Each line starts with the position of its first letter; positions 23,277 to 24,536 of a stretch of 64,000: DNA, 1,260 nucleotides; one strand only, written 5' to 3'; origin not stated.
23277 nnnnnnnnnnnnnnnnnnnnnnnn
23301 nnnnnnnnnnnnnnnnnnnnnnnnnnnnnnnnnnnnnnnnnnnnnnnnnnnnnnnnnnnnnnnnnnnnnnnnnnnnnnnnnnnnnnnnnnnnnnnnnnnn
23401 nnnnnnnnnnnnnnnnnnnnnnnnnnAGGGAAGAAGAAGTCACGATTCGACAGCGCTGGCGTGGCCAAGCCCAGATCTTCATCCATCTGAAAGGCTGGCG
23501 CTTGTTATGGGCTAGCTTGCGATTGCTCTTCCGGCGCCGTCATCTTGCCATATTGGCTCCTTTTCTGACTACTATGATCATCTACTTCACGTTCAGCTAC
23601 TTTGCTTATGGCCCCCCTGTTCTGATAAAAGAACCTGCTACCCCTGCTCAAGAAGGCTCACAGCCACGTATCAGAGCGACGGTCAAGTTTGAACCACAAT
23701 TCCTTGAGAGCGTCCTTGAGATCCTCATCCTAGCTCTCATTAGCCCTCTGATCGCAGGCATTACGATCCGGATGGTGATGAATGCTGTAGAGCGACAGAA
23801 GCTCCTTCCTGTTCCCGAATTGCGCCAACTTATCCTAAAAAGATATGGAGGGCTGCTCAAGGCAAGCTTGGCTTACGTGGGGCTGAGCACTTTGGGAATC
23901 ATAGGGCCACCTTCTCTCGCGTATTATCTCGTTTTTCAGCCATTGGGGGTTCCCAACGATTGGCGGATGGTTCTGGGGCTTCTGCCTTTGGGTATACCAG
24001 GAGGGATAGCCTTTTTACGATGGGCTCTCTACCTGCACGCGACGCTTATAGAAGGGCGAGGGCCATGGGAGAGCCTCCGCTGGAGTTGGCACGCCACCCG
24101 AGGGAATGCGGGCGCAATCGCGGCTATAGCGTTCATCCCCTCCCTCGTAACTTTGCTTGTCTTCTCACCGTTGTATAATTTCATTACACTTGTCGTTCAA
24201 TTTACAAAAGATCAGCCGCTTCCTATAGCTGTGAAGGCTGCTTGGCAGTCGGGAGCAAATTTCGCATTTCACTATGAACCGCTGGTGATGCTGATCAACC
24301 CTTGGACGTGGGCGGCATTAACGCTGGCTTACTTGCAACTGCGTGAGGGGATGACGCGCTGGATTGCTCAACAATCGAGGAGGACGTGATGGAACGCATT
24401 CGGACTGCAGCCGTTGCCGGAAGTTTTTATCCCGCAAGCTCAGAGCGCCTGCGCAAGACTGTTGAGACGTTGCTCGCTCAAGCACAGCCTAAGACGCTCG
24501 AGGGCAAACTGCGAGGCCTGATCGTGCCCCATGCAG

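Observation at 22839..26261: Cyclase gene translationally coupled to an AMMECR1-less AmmeMemoRadiSam pair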

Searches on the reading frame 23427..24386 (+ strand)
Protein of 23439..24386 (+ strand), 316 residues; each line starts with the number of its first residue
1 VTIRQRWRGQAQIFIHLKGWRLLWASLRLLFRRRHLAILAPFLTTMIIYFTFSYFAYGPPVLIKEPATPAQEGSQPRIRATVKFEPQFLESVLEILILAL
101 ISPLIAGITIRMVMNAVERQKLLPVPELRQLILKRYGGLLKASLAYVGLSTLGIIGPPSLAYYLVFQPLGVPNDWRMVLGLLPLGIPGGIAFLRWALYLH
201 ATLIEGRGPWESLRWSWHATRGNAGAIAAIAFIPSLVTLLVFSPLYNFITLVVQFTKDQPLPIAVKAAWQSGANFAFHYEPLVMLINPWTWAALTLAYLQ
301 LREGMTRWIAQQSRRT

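Call 46: search_protein_representatives(protein=window:23439-24386:+)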
Query: 316 residues. Proteins with E-value up to 0.001 (for the whole library): 8; up to 1e-10: 4; up to 1e-30: 2. The best 8 are listed.
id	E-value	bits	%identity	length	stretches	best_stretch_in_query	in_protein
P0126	2.7e-61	223.8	45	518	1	11-314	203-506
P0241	2.4e-49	184.5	44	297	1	27-315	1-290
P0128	1.1e-22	96.8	35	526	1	5-310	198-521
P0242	5.4e-20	88.0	36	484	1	8-311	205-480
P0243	6.3e-06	41.8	36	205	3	178-238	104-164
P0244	4.2e-05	39.1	34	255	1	99-304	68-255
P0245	5.1e-04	35.5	35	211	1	170-269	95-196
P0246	8.7e-04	34.8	38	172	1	178-250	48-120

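Call 53: find_related_loci(query=A3, collection=genome_contigs, flank=10000)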
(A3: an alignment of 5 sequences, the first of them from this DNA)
Query A3 (320 aa) in genome_contigs; peptide patterns used: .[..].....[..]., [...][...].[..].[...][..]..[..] (x = any residue, [..] = any of these).
89 stretches matched a pattern; 3 encode a relative of the query (tblastn E <= 1e-3); 3 distinct loci.
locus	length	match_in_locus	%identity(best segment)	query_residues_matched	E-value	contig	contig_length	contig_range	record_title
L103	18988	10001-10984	70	2-320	6e-138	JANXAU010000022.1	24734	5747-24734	MAG: Candidatus Bipolaricaulota bacterium isolate SKYB132 k141_340146, whole genome shotgun sequence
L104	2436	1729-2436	39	10-239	1e-38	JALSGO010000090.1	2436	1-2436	MAG: Candidatus Bipolaricaulota bacterium isolate 354-166_maxbin2_scaf2bin.100 354-166_scaffold_35554_c1, whole genome s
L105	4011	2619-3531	49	14-319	4e-60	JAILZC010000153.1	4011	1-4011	MAG: Candidatus Bipolaricaulota bacterium isolate HOT.Cluster.56 Contig155, whole genome shotgun sequence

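Call 56: search_protein_families(library=pfam, proteins=[P0241, P0242], max_evalue=0.001)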
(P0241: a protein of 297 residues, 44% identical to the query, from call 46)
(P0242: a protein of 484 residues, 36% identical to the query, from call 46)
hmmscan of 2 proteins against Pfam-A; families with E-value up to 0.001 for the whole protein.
P0241 (297 aa): 1 family
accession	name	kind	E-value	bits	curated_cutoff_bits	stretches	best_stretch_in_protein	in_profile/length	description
PF10110.14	GPDPase_memb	-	3.1e-05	23.3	29.6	1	155-232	165-242/321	Membrane domain of glycerophosphoryl diester phosphodiesterase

P0242 (484 aa): 1 family
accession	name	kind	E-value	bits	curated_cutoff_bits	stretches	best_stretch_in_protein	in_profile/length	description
PF00211.25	Guanylate_cyc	-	4.9e-16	59.3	21.9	1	18-179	4-176/183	Adenylate and Guanylate cyclase catalytic domain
